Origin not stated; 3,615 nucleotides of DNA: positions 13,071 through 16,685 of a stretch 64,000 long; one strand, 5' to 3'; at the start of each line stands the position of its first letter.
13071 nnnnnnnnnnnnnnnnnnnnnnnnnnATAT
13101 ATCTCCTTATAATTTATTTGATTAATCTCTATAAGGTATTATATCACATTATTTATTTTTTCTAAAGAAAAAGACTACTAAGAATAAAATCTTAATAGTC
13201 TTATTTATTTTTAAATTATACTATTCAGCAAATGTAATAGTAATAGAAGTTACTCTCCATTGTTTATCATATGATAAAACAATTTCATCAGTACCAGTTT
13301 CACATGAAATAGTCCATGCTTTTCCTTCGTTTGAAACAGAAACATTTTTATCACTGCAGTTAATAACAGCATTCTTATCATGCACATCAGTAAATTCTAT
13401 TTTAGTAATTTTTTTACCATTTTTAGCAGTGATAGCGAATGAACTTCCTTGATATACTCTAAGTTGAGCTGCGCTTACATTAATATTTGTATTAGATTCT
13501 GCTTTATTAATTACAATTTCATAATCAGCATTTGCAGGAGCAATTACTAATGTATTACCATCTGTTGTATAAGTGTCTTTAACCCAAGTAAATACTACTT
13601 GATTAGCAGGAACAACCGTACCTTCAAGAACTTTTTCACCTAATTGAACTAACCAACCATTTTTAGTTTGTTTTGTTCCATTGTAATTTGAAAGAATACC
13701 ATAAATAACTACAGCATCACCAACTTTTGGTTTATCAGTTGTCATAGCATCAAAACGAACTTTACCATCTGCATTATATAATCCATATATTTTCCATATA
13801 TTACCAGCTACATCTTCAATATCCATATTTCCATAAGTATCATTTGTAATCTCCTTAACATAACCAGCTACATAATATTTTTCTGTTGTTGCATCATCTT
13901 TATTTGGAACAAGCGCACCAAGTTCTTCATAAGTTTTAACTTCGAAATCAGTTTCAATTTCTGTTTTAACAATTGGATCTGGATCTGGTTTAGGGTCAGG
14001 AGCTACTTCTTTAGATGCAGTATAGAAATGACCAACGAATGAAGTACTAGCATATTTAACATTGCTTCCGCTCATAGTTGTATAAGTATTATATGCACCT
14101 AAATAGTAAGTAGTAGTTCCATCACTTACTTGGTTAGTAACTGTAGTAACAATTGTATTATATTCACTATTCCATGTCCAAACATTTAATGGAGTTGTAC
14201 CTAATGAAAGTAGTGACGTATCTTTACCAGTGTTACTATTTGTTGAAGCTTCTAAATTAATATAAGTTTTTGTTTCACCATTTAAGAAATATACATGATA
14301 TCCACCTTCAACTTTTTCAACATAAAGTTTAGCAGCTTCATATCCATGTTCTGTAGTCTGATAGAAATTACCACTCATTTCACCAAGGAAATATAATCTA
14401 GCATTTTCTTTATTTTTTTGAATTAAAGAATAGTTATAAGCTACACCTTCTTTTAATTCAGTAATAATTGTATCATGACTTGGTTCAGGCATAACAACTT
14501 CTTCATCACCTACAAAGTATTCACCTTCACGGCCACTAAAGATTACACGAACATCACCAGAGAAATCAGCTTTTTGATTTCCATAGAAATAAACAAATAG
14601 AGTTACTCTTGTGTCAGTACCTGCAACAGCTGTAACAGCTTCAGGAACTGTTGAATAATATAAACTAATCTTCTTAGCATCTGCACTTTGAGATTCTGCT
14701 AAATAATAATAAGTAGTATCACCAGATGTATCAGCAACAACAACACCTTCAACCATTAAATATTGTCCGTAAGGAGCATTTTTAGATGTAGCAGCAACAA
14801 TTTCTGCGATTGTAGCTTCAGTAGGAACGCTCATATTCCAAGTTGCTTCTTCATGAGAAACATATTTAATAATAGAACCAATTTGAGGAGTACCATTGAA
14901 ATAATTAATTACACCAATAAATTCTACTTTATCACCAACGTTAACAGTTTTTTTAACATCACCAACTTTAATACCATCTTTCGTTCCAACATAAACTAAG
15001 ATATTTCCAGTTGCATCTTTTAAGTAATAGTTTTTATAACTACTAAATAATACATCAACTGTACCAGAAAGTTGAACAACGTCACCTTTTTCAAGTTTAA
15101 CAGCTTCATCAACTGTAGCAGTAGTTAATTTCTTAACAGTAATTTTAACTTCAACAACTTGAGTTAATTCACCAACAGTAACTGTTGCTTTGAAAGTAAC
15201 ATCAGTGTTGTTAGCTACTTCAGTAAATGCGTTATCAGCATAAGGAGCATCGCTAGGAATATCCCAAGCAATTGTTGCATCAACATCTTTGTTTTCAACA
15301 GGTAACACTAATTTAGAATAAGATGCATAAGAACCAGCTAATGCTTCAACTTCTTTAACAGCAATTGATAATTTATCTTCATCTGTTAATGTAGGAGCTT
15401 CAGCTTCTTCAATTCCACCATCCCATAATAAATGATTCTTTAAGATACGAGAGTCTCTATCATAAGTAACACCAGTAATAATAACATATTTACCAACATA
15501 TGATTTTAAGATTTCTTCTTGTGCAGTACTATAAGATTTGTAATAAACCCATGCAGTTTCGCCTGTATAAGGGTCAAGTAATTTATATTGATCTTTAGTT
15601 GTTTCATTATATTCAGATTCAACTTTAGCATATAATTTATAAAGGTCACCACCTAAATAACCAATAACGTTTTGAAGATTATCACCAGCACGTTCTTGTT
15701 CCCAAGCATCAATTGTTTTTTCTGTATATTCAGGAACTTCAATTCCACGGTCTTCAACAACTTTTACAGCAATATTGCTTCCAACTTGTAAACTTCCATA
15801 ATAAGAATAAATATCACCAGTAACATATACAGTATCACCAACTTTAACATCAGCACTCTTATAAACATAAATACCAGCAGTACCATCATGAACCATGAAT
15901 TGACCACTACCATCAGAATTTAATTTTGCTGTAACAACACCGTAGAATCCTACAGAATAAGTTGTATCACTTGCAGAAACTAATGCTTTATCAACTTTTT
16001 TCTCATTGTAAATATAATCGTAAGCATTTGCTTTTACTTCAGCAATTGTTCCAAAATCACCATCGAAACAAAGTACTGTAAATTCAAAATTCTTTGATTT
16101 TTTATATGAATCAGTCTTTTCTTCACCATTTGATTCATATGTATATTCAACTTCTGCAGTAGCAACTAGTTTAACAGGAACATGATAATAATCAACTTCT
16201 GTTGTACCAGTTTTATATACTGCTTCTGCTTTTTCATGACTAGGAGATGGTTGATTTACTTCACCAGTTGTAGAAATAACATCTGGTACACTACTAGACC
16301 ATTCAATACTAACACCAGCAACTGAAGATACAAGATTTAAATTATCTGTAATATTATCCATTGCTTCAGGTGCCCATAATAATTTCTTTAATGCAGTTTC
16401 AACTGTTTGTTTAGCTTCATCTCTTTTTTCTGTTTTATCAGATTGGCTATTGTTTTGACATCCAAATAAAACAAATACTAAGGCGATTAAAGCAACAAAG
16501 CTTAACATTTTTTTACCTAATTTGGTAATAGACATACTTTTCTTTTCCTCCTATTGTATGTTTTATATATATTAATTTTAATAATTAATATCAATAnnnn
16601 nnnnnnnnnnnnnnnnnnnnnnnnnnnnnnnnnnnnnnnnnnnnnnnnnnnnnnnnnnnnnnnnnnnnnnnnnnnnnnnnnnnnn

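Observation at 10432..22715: Candidate extracellular nucleic-acid capture, cleavage, import and finishing locus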

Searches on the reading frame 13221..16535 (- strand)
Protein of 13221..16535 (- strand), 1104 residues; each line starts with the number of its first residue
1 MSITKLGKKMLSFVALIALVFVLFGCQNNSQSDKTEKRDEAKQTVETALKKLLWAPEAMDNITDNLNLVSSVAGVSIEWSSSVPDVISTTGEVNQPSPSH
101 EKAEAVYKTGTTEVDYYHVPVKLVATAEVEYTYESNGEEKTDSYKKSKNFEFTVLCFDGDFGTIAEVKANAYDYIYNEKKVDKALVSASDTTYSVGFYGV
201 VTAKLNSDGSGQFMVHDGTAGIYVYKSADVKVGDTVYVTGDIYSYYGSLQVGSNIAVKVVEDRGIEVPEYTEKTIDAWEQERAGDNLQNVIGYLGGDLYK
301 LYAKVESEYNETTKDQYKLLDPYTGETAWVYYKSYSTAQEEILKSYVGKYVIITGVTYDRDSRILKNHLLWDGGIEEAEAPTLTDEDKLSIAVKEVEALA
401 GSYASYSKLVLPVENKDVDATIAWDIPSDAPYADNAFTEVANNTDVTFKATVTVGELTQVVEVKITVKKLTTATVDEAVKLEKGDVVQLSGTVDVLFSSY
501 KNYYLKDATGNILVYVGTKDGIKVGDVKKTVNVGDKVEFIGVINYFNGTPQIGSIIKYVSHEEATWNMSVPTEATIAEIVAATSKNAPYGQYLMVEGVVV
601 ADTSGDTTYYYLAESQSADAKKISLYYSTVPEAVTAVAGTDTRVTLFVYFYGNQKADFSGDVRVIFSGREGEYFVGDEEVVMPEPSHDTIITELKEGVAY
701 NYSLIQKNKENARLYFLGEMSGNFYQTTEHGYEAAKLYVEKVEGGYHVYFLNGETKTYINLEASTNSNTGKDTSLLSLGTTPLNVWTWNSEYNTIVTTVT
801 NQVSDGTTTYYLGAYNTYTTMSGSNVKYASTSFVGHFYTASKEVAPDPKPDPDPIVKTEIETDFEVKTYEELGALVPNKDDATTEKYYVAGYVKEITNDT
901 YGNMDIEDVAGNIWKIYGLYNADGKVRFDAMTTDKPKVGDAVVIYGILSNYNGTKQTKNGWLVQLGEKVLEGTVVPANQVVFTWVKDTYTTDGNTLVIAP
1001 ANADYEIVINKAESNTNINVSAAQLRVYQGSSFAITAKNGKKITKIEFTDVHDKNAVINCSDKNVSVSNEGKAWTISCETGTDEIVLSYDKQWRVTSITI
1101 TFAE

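Call 4: search_protein_families(library=pfam, proteins=[window:13221-16535:-], max_evalue=0.01)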
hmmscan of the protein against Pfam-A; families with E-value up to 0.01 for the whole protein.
window:13221-16535:- (1104 aa): 2 families
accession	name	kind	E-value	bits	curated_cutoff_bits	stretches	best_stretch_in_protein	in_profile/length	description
PF20578.4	aBig_2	-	2.7e-07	30.7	27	1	55-103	14-63/89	Atrophied bacterial Ig domain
PF01336.31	tRNA_anti-codon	-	1.3e-05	25.5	27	0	214-251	32-67/75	OB-fold nucleic acid binding domain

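Call 5: search_protein_families(library=ncbifam, proteins=[window:13221-16535:-], max_evalue=0.01)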
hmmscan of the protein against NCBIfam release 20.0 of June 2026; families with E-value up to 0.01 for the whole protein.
window:13221-16535:- (1104 aa): 0 families

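Call 10: search_solved_structures(query=window:13221-16535:-, max_evalue=1)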
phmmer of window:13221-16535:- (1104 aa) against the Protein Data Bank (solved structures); distinct sequences matched with E-value up to 1: 2.
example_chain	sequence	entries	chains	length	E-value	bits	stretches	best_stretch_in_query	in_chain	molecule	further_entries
1jhz_A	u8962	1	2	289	0.85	10.5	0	560-676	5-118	PURINE NUCLEOTIDE SYNTHESIS REPRESSOR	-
8umd_D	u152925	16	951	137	0.89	10.4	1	456-527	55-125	Flagellar motor switch protein FliN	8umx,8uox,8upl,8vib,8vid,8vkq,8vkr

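Call 32: find_homologous_proteins(query=window:13221-16535:-, max_evalue=0.00001)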
Query window:13221-16535:- (1104 aa): 152 proteins with E <= 0.00001 among 8000 candidates; the best 120 are listed.
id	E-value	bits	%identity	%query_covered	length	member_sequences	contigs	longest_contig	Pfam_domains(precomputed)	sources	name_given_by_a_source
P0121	0.0e+0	2442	100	100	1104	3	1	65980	PF01336.32,PF20578.5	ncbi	-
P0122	0.0e+0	2126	88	100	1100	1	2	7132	PF01336.32,PF20578.5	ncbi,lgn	-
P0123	0.0e+0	1654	70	100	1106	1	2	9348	PF20578.5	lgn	-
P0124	0.0e+0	1624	73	77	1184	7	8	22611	PF20578.5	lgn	-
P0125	0.0e+0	1595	68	100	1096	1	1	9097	PF20578.5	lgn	-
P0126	0.0e+0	1410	71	76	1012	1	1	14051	PF20578.5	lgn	-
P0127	0.0e+0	1410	71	76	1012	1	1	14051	PF20578.5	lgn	-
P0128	0.0e+0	1394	71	76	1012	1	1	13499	PF20578.5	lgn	-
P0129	0.0e+0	1391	71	76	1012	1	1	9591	PF20578.5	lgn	-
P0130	0.0e+0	1390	70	76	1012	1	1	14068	PF20578.5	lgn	-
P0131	0.0e+0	1318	57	88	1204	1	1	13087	PF01336.32,PF20578.5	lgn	-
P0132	0.0e+0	1289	55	88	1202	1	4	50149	PF01336.32,PF20578.5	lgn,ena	-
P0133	0.0e+0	1179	54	100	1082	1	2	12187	PF01336.32,PF20578.5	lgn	-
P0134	0.0e+0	1179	54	100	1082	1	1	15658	PF01336.32,PF20578.5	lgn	-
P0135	0.0e+0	1178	54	100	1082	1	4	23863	PF01336.32,PF20578.5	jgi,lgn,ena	-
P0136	0.0e+0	1178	54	100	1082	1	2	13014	PF01336.32,PF20578.5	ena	-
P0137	0.0e+0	1177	54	100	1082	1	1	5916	PF01336.32,PF20578.5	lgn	-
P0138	0.0e+0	1176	54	100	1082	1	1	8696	PF01336.32,PF20578.5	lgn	-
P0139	0.0e+0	1176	54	100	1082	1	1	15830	PF01336.32,PF20578.5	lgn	-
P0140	0.0e+0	1163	54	100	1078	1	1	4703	PF01336.32,PF20578.5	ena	-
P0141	0.0e+0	1157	53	100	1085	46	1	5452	PF01336.32,PF20578.5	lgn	-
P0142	0.0e+0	1115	52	100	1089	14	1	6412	PF01336.32,PF20578.5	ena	-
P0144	4.1e-284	963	54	81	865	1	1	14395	PF01336.32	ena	-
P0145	1.3e-279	949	51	88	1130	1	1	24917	PF01336.32,PF20578.5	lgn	-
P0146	9.6e-245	833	52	62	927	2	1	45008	PF01336.32,PF20578.5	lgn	-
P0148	5.9e-235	801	51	62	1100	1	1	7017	PF01336.32,PF20578.5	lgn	-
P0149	7.6e-234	797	53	62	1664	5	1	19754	PF01336.32,PF20578.5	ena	-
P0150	1.8e-231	789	52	62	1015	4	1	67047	PF01336.32,PF20578.5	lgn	-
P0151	2.1e-227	776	43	87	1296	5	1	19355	PF01336.32,PF20578.5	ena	-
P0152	3.1e-227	775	52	63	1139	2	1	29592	PF01336.32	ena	-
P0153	6.3e-224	764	45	87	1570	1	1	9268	PF16100.12,PF01336.32,PF20578.5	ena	-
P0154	2.0e-218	746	54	63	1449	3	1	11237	PF01336.32,PF20578.5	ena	-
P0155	2.0e-217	743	45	87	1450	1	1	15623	PF01336.32,PF20578.5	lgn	-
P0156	1.0e-215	737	54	63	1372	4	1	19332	PF01336.32,PF20578.5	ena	-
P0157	8.0e-197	674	52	62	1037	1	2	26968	PF04076.20,PF01336.32,PF20578.5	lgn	-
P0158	5.5e-187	642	49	63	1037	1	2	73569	PF01336.32,PF20578.5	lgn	-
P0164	4.8e-180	619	48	68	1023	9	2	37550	PF01336.32,PF20578.5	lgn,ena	-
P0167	6.9e-169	582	47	63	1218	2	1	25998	PF01336.32,PF20578.5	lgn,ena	-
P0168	1.5e-165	571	47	63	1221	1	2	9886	PF01336.32,PF20578.5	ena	-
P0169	6.6e-164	565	38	50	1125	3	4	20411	PF22708.3,PF16100.12,PF01336.32,PF20578.5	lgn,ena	-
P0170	9.2e-163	562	38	50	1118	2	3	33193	PF22708.3,PF16100.12,PF01336.32,PF20578.5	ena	-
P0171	1.1e-162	561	33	78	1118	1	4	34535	PF22708.3,PF16100.12,PF01336.32,PF20578.5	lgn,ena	-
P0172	1.8e-162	561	38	50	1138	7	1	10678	PF22708.3,PF16100.12,PF01336.32,PF20578.5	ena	-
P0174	1.3e-157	545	38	50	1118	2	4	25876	PF16100.12,PF01336.32,PF20578.5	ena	-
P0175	1.9e-153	531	40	50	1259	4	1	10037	PF13742.13,PF20578.5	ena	-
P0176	4.4e-153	530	35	78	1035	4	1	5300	PF16100.12,PF01336.32,PF20578.5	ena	-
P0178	2.0e-149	518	42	50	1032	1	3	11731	PF16100.12,PF01336.32,PF20578.5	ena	-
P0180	5.7e-143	496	39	50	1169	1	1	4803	PF01336.32,PF20578.5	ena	-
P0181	4.6e-140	487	35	79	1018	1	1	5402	PF01336.32,PF20578.5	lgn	-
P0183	4.9e-139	483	38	50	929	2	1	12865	PF22708.3,PF16100.12,PF01336.32,PF20578.5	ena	-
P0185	1.4e-137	478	38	50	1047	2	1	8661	PF22708.3,PF16100.12,PF01336.32,PF20578.5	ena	-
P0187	5.7e-137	476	38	50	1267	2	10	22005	PF22708.3,PF16100.12,PF01336.32,PF20578.5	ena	-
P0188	1.1e-136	475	38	50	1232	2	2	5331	PF22708.3,PF16100.12,PF01336.32,PF20578.5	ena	-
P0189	3.0e-135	471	39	50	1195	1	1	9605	PF13742.13,PF20578.5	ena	-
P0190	1.3e-134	468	38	50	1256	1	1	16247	PF22708.3,PF16100.12,PF01336.32,PF20578.5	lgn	-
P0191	4.2e-134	467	39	50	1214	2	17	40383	PF22708.3,PF16100.12,PF01336.32,PF20578.5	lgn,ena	-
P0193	4.1e-131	457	39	51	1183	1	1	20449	PF22708.3,PF16100.12,PF01336.32,PF20578.5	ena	-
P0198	3.9e-123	430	44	35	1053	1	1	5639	PF13742.13,PF01336.32,PF20578.5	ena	-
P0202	2.7e-121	424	46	35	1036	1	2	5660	PF01336.32,PF20578.5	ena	-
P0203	1.1e-119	419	44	36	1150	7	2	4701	PF01336.32,PF20578.5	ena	-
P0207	5.2e-118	414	37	50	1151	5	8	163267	PF01336.32,PF20578.5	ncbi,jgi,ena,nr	ncbi:MAG: hypothetical protein E7183_04720 [Erysipelotrichaceae bacterium]|nr:hypothetical protein [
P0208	1.2e-117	412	40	50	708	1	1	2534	PF16100.12,PF01336.32,PF20578.5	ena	-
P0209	8.8e-116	406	44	35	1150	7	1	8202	PF01336.32,PF20578.5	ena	-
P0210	2.8e-115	404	43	35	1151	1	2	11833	PF01336.32,PF20578.5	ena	-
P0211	3.4e-114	401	37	50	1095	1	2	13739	PF01336.32,PF20578.5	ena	-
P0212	3.6e-113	397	29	75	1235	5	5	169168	PF01336.32,PF20578.5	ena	-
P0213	8.2e-113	396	41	41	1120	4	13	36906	PF01336.32,PF20578.5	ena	-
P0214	2.7e-112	395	39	50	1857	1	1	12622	PF01336.32,PF20578.5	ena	-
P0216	8.9e-112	393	44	36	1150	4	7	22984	PF01336.32,PF20578.5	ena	-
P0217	9.3e-111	389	44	36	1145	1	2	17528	PF01336.32,PF20578.5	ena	-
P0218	5.4e-110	387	38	50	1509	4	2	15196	PF01336.32,PF20578.5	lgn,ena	-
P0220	3.2e-109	384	36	50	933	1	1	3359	PF01336.32,PF20578.5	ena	-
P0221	3.8e-109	384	37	50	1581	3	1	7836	PF01336.32,PF20578.5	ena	-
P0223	2.0e-108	382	36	50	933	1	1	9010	PF13742.13,PF01336.32,PF20578.5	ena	-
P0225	3.9e-106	374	44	35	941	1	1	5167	PF01336.32,PF20578.5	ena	-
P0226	2.4e-105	372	34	69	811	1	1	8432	PF01336.32,PF20578.5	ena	-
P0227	2.7e-104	368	39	48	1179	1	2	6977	PF01336.32,PF20578.5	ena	-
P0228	6.8e-104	367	38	49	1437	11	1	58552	PF01336.32,PF20578.5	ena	-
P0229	8.0e-103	363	42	38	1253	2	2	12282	PF01336.32,PF20578.5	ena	-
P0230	3.1e-102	361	43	39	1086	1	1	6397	PF01336.32,PF20578.5,PF13567.12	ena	-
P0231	5.0e-102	361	38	49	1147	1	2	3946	PF01336.32,PF20578.5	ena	-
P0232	1.3e-101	359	38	49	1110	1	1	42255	PF01336.32,PF20578.5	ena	-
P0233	2.3e-100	355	43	39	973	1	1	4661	PF01336.32,PF20578.5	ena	-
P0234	3.1e-100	355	44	36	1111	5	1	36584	PF13742.13,PF01336.32,PF20578.5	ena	-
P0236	1.2e-99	353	38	48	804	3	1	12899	PF01336.32,PF20578.5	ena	-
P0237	4.3e-99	351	37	49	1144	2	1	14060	PF01336.32,PF20578.5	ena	-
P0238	4.3e-97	344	38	48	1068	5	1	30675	PF01336.32,PF20578.5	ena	-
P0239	5.7e-97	344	45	36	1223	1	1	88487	PF01336.32,PF20578.5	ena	-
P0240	7.2e-97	344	45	36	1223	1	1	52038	PF01336.32,PF20578.5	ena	-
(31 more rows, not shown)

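Call 55: predict_structure(alignment_id=A2)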
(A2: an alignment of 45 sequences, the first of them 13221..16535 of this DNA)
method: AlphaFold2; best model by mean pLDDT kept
length: 1104 residues; sequences in the alignment: 45
mean_pLDDT: 86.3   pTM: 0.47
mean pLDDT of the five models: 86.3, 86.1, 85.4, 83.4, 82.6
residues with pLDDT >= 90: 533; 70-90: 494; 50-70: 39; < 50: 38
segments of 3 or more residues with pLDDT < 50: 1-4, 26-30, 685-687, 844-863, 971-975
pLDDT, mean of each block of 10 residues (from residue 1): 46 68 50 82 89 84 85 89 89 82 85 86 93 82 92 88 94 93 86 93 84 93 90 91 92 86 89 94 86 93 94 90 92 91 95 94 90 93 90 90 92 91 94 93 94 95 95 88 92 90 86 90 91 93 87 93 82 91 82 93 85 92 91 93 94 79 90 89 61 86 84 89 89 91 94 91 84 89 93 92 90 81 89 88 44 31 63 88 87 91 88 90 86 85 90 89 73 61 84 85 88 85 86 91 93 79 86 89 90 91 87
secondary structure, 60 per line:
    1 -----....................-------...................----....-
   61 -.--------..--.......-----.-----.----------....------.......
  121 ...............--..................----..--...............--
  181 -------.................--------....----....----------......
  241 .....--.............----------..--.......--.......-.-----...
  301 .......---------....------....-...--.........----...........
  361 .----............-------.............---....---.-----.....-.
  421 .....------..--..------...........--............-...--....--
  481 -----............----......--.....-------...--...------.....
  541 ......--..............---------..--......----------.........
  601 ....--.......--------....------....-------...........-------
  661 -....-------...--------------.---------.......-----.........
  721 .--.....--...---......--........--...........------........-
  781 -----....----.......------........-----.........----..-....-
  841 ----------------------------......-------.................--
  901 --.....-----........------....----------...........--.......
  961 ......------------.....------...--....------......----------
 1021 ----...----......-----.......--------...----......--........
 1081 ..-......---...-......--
elements in order (helices of 4 or more, strands of 3 or more residues): H6-25 H33-51 H56-59 E75-81 E104-107 E114-135 E138-155 H164-178 E188-204 E213-216 E221-224 E235-245 E248-260 H275-281 H284-290 E298-307 E317-320 E327-330 H337-345 E350-361 E366-377 H385-397 E401-404 E420-425 E444-454 E457-468 E470-472 H475-478 E486-497 E502-507 E510-514 E522-524 E527-529 E536-546 E549-562 H576-581 E592-604 E607-613 E622-625 H632-635 E643-653 E662-665 E673-675 E700-706 E712-721 E724-728 E737-742 E745-752 E755-765 E772-779 E786-789 E794-800 E807-814 E820-825 E836-839 H869-874 E882-898 E903-907 E913-920 E941-951 E954-966 E979-983 E990-992 E995-998 E1005-1010 E1025-1027 E1032-1037 E1043-1049 E1058-1060 E1065-1070 E1073-1082 E1084-1089 E1093-1095 E1097-1102

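Call 59: fold_search(model_id=the predicted structure, library=pdb)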
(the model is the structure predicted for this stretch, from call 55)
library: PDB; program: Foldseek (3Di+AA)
matches with E <= 10: 1131; with E <= 0.001: 12
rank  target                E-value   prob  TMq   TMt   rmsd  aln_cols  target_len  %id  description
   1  5z7d_B                1.8e-07  1.00  0.10  0.22  24.0       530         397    9  p204HINab-dsDNA complex structure (released 2019-01-30)
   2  5z7d_A                9.3e-07  1.00  0.11  0.22  23.6       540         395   10  p204HINab-dsDNA complex structure (released 2019-01-30)
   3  5z7d_C                1.9e-06  1.00  0.09  0.20  25.4       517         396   10  p204HINab-dsDNA complex structure (released 2019-01-30)
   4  5ho2                  1.1e-05  0.96  0.11  0.13  21.9       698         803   13  Crystal structure of AbnA (open conformation), a GH43 extracellular arabinanase from Geobacillus stearothermophilus (released 2017-02-01)
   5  5ho0                  2.2e-05  0.96  0.11  0.14  21.1       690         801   12  Crystal structure of AbnA (closed conformation), a GH43 extracellular arabinanase from Geobacillus stearothermophilus (released 2017-02-01)
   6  1wcq_A                4.6e-05  0.69  0.08  0.13  30.0       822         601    9  Mutagenesis of the Nucleophilic Tyrosine in a Bacterial Sialidase to Phenylalanine. (released 2005-10-12)
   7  2ber                  1.0e-04  0.63  0.09  0.13  29.8       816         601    8  Y370G Active Site Mutant of the Sialidase from Micromonospora viridifaciens in complex with beta-Neu5Ac (sialic acid). (released 2005-04-04)
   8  8glv_DA               1.1e-04  0.21  0.07  0.03  38.0      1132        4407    7  96-nm repeat unit of doublet microtubules from Chlamydomonas reinhardtii flagella (released 2023-05-31)
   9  1w8o_A                1.2e-04  0.60  0.08  0.13  29.7       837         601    9  Contribution of the Active Site Aspartic Acid to Catalysis in the Bacterial Neuraminidase from Micromonospora viridifa (released 2004-09-29)
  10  5hp6                  1.7e-04  0.72  0.10  0.12  22.3       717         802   11  Structure of AbnA, a GH43 extracellular arabinanase from Geobacillus stearothermophilus (a new conformational state) (released 2017-02-01)
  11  7r5k_10               2.8e-04  0.15  0.07  0.05  40.0      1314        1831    8  Human nuclear pore complex (constricted) (released 2022-06-22)
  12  5ho9_A                3.5e-04  0.96  0.09  0.15  18.9       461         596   12  Structure of truncated AbnA (domains 1-3), a GH43 arabinanase from Geobacilllus stearothermophilus, in complex with ar (released 2017-02-01)
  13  7ou8_AAA              1.0e-03  1.00  0.07  0.10   9.8       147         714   11  Human O-GlcNAc hydrolase in complex with DNJNAc-thiazolidines (released 2022-04-13)
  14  9g2f_A                1.1e-03  0.08  0.06  0.05  36.6      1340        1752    8  Mouse Teneurin2 dimer variant A1B1 (released 2026-01-21)
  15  9mvv_A                1.4e-03  0.14  0.08  0.08  37.0      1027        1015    7  Pfs230 (D9-D14) with Pfs48/45 of the endogenous Pfs230-Pfs48/45 complex (released 2025-07-30)
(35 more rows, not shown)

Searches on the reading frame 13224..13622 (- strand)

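Call 58: search_protein_families(library=pfam, max_evalue=1, proteins=[window:13224-13622:-])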
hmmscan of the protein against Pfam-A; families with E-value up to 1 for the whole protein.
seq(133 aa): 5 families
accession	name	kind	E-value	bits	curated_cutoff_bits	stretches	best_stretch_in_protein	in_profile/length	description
PF11766.14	Candida_ALS_N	-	0.018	14.8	25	1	47-131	135-214/247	Agglutinin-like protein, N-terminal domain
PF10049.14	DUF2283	-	0.019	15.6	23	1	85-131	11-47/49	Protein of unknown function (DUF2283)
PF25300.1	Fn3_Dep-1_3rd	-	0.021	15.1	26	1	102-128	16-42/85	Dep-1 third Fn3-like domain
PF22774.2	DNAJC11_beta-barrel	-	0.094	12.7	27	1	14-125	63-169/227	DNAJC11, beta-barrel domain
PF23658.1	PDZ_CPAF_rel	-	0.11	13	27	1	30-78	62-113/120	CPAF-like PDZ domain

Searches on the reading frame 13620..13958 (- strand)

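Call 58: search_protein_families(library=pfam, max_evalue=1, proteins=[window:13620-13958:-])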
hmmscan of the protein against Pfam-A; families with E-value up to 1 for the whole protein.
seq(113 aa): 3 families
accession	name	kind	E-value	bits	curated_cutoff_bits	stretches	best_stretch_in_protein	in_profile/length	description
PF01336.31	tRNA_anti-codon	-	0.09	13.2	27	1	60-96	35-65/75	OB-fold nucleic acid binding domain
PF24388.1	Permuted_GreAB-C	-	0.16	12.1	27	1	34-69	16-51/54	Permuted GreAB-C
PF17244.8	CDC24_OB3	-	0.23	11.7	25.4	1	31-102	12-87/216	Cell division control protein 24, OB domain 3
